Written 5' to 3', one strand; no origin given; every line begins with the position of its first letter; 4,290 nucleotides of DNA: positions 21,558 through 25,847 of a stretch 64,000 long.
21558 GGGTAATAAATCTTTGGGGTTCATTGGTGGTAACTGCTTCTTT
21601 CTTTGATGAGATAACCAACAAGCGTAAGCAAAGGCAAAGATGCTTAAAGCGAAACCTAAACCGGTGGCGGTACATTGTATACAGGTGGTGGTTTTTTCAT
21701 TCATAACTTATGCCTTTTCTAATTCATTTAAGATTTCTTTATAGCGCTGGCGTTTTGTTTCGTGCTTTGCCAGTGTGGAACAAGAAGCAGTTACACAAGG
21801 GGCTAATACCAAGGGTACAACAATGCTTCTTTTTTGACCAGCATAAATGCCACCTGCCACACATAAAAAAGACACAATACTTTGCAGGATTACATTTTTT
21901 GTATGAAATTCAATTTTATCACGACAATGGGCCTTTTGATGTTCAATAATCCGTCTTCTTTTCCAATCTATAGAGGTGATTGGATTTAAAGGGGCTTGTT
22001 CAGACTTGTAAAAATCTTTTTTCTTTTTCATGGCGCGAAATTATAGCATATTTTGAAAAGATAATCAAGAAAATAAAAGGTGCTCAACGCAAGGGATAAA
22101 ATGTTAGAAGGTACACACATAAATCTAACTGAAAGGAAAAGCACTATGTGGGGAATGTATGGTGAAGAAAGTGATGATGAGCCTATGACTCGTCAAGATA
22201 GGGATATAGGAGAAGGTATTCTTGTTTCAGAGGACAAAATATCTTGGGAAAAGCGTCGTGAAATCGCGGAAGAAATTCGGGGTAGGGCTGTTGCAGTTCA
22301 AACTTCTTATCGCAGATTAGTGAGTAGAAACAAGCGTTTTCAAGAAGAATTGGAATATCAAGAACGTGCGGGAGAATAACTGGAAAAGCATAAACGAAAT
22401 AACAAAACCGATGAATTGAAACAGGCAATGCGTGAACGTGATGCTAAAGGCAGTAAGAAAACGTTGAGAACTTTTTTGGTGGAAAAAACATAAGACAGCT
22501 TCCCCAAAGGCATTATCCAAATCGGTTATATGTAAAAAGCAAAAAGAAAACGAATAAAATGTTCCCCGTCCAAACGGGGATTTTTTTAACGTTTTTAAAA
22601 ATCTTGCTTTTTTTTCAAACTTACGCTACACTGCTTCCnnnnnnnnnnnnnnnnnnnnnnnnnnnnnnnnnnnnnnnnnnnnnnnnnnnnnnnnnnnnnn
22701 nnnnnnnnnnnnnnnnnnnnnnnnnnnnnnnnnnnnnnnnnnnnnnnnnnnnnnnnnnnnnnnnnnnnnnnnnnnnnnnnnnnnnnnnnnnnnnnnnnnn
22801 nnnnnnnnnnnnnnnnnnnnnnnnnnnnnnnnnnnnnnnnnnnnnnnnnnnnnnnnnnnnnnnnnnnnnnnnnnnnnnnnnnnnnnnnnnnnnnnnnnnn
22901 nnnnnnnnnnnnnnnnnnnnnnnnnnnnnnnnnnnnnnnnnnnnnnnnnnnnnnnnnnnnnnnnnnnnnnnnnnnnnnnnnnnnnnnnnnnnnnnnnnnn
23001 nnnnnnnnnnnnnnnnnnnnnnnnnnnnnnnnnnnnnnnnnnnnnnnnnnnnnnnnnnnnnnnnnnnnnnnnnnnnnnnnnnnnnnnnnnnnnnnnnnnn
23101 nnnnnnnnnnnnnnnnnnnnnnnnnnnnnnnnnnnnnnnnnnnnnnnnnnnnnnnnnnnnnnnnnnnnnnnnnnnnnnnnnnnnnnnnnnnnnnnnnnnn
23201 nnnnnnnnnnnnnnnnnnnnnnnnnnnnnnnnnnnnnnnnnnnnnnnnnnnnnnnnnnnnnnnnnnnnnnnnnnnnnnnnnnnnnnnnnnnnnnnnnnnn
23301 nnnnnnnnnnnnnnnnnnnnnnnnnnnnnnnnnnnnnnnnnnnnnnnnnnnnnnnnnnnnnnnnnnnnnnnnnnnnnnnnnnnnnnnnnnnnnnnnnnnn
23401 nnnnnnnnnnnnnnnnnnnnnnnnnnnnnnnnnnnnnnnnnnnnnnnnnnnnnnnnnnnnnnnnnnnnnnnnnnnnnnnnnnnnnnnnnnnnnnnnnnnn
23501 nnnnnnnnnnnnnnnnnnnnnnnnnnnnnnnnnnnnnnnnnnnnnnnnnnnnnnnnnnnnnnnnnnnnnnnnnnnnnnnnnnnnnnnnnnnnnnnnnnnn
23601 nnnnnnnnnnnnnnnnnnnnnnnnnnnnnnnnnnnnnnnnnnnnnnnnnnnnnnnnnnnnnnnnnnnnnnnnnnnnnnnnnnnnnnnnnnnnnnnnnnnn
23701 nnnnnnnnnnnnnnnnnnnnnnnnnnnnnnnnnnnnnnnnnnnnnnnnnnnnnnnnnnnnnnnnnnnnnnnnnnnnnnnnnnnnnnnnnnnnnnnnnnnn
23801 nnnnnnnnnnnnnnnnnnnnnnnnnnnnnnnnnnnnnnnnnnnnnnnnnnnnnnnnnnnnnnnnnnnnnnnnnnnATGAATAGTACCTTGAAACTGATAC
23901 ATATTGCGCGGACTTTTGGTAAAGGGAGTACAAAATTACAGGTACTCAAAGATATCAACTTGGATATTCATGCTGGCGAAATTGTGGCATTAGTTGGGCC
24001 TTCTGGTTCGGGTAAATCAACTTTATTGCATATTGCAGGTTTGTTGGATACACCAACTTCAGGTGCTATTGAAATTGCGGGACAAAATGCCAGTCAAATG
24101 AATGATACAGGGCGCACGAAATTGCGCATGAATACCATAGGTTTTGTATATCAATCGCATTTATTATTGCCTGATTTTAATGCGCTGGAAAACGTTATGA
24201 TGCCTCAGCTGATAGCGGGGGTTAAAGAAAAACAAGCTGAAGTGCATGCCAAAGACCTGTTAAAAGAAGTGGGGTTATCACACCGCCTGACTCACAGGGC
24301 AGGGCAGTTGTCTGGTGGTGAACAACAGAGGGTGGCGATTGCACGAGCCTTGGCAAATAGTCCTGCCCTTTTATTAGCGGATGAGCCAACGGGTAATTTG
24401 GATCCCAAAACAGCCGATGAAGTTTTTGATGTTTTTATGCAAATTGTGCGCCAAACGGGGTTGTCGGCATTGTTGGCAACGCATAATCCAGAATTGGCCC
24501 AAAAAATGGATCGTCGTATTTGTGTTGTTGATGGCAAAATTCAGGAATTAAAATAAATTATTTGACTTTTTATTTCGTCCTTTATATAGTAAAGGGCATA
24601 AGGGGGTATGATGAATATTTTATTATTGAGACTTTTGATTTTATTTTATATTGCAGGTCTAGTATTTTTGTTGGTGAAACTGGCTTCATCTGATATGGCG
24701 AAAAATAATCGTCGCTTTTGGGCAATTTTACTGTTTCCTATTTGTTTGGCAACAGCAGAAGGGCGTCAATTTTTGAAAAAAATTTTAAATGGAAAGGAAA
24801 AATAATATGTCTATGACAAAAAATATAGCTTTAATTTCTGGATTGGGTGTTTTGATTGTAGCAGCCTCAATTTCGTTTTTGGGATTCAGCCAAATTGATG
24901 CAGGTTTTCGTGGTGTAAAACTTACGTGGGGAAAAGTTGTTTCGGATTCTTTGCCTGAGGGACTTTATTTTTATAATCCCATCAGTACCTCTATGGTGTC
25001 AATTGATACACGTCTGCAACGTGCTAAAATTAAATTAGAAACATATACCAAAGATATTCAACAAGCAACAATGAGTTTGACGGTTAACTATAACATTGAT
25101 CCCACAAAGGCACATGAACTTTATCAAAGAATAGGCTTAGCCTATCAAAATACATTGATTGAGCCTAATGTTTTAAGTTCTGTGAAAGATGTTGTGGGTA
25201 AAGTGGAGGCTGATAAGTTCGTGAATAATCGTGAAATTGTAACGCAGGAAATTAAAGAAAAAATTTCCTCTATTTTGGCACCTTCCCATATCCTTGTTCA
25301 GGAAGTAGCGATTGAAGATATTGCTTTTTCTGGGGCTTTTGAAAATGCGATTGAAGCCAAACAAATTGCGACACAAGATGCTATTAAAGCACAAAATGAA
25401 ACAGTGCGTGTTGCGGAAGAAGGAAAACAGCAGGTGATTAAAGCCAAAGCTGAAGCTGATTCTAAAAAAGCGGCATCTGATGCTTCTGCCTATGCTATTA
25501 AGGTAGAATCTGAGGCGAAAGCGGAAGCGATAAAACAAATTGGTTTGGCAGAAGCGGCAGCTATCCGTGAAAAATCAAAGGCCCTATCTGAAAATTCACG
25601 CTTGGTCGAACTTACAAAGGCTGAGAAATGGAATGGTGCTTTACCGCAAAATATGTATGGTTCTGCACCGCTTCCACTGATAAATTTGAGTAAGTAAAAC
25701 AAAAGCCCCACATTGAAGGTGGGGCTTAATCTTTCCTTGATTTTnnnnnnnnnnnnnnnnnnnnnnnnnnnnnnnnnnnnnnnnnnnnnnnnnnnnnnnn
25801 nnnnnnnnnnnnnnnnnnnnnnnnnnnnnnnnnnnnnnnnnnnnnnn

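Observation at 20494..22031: Six-gene tandem array of tiny, mostly two-helix membrane proteins of unknown family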

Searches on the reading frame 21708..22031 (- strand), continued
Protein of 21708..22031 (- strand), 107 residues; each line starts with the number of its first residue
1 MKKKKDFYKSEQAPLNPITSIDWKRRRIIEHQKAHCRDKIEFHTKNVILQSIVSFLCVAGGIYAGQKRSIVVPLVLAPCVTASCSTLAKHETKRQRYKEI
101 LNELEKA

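Call 57: fold_search(model_id=the predicted structure, library=pdb)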
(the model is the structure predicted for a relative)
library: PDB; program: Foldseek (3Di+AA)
matches with E <= 10: 307; with E <= 0.001: 0
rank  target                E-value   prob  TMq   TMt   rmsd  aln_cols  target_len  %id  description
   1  6kgq                  2.7e-01  0.72  0.37  0.06  11.0        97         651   15  LSD1-FCPA-MPE five-membered ring adduct model (released 2020-03-25)
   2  3lss_A                3.2e-01  1.00  0.63  0.16   1.8        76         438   14  Trypanosoma brucei seryl-tRNA synthetase in complex with ATP (released 2010-03-02)
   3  3lsq_A                3.9e-01  1.00  0.63  0.17   1.7        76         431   16  Trypanosoma brucei seryl-tRNA synthetase (released 2010-03-02)
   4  6kgo                  4.4e-01  0.60  0.37  0.06  10.9        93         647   16  LSD1-S2157 five-membered ring adduct model (released 2020-03-25)
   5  2z5u                  5.0e-01  0.57  0.37  0.06  11.0        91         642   16  Crystal structure of Lysine-specific histone demethylase 1 (released 2008-04-01)
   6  6k3e_A                5.3e-01  0.54  0.37  0.06  10.9       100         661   15  LSD1/Co-Rest structure with an inhibitor (released 2020-05-20)
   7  2ke4_MODEL_1_A        5.6e-01  0.99  0.60  0.65   2.8        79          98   16  The NMR structure of the TC10 and Cdc42 interacting domain of CIP4 (released 2009-03-03)
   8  2iw5_A                5.6e-01  0.51  0.36  0.06  10.9       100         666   15  Structural Basis for CoREST-Dependent Demethylation of Nucleosomes by the Human LSD1 Histone Demethylase (released 2006-08-09)
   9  5frg_MODEL_1_A        6.3e-01  0.99  0.66  0.68   1.6        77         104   12  The NMR Structure of the Cdc42-interacting region of TOCA1 (released 2016-05-04)
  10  6lg2_A                7.6e-01  0.90  0.60  0.36  16.7       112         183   12  VanR bound to Vanillate (released 2020-02-12)
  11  5z7b_B                8.1e-01  0.98  0.59  0.34   3.7        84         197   15  Crystal structure of the VanR transcription factor in complex with vanillate (released 2018-08-29)
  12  5z7b_A                9.7e-01  0.97  0.60  0.34   3.7        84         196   15  Crystal structure of the VanR transcription factor in complex with vanillate (released 2018-08-29)
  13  6lg2_B                1.0e+00  0.96  0.58  0.35   3.9        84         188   15  VanR bound to Vanillate (released 2020-02-12)
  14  3frv                  1.2e+00  0.98  0.67  0.55   1.5        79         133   13  Structure of Human CHMP3 (residues 1-150) (released 2009-06-30)
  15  2gd5_B                1.2e+00  0.98  0.67  0.47   1.5        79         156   13  Structural basis for budding by the ESCRTIII factor CHMP3 (released 2006-06-13)
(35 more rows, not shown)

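Call 59: search_solved_structures(query=A2, max_evalue=10)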
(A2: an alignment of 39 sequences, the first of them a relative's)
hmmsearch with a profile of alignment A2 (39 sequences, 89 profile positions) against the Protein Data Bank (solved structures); distinct sequences matched with E-value up to 10: 2.
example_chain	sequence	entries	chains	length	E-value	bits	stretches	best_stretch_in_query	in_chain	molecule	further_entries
3mlg_A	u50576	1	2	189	0.41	13.9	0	17-39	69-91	2X chimera of Helicobacter pylori protein HP0242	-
21gi_A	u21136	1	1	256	0.95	12.7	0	17-38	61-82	A designed protein Three-twist Knot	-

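Call 67: search_dna_similar(query=window:21711-22031:-, collection=plasmids, mode=protein, max_evalue=0.01)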
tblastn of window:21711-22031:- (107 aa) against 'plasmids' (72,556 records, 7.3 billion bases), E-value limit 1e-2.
No match.

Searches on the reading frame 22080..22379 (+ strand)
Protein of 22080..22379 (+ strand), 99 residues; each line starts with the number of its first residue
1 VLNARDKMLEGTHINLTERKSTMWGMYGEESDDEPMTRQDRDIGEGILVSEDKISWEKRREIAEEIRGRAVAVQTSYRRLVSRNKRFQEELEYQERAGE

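Call 3: search_protein_families(library=pfam, max_evalue=1, proteins=[window:22080-22379:+])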
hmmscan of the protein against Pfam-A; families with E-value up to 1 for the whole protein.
window:22080-22379:+ (99 aa): 1 family
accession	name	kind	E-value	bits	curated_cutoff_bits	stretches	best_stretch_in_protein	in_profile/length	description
PF13779.11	DUF4175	-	0.039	12.4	27.3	1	22-96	753-820/825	Domain of unknown function (DUF4175)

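Call 4: search_protein_families(library=ncbifam, max_evalue=1, proteins=[window:22080-22379:+])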
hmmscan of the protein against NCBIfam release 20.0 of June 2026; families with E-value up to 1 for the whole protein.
window:22080-22379:+ (99 aa): 0 families

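Call 68: search_dna_similar(query=window:22101-22376:+, collection=phages, mode=protein, max_evalue=0.01)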
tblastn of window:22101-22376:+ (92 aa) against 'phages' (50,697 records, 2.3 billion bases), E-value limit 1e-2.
No match.

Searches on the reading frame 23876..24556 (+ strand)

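Call 58: search_protein_families(library=pfam, proteins=[window:23876-24556:+], max_evalue=0.001)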
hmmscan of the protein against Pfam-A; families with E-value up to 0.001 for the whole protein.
window:23876-24556:+ (226 aa): 6 families
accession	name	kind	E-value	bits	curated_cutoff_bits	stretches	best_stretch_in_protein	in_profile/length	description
PF00005.33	ABC_tran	-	1.2e-34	120.3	25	1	24-172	1-136/137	ABC transporter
PF13304.12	AAA_21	-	3.2e-10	41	27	1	141-207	234-302/304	AAA domain, putative AbiEii toxin, Type IV TA system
PF02463.25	SMC_N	-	8e-05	22.6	40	0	126-218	124-212/220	RecF/RecN/SMC N terminal domain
PF13555.12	AAA_29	-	9e-05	22.6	27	1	29-51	17-39/61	P-loop containing region of AAA domain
PF20703.3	nSTAND1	-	0.00028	21.1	27.1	1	23-61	26-59/379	Novel STAND NTPase 1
PF13191.12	AAA_16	-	0.00097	20.1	32.6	0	32-171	22-104/167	AAA ATPase domain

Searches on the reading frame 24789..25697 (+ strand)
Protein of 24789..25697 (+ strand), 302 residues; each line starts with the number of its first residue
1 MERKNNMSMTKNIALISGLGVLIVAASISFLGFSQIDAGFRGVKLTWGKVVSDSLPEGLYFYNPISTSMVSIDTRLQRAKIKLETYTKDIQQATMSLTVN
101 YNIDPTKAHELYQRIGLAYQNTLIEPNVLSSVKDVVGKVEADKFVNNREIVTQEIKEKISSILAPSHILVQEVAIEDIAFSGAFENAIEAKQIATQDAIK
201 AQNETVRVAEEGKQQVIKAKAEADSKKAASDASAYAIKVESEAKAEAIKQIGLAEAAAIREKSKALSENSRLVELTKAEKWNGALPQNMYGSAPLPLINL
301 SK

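Call 58: search_protein_families(library=pfam, proteins=[window:24789-25697:+], max_evalue=0.001)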
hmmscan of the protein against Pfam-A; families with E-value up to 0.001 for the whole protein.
window:24789-25697:+ (302 aa): 1 family
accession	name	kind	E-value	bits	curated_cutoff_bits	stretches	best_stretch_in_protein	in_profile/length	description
PF01145.31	Band_7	-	6.5e-32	111.4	23.6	1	35-221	2-174/176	SPFH domain / Band 7 family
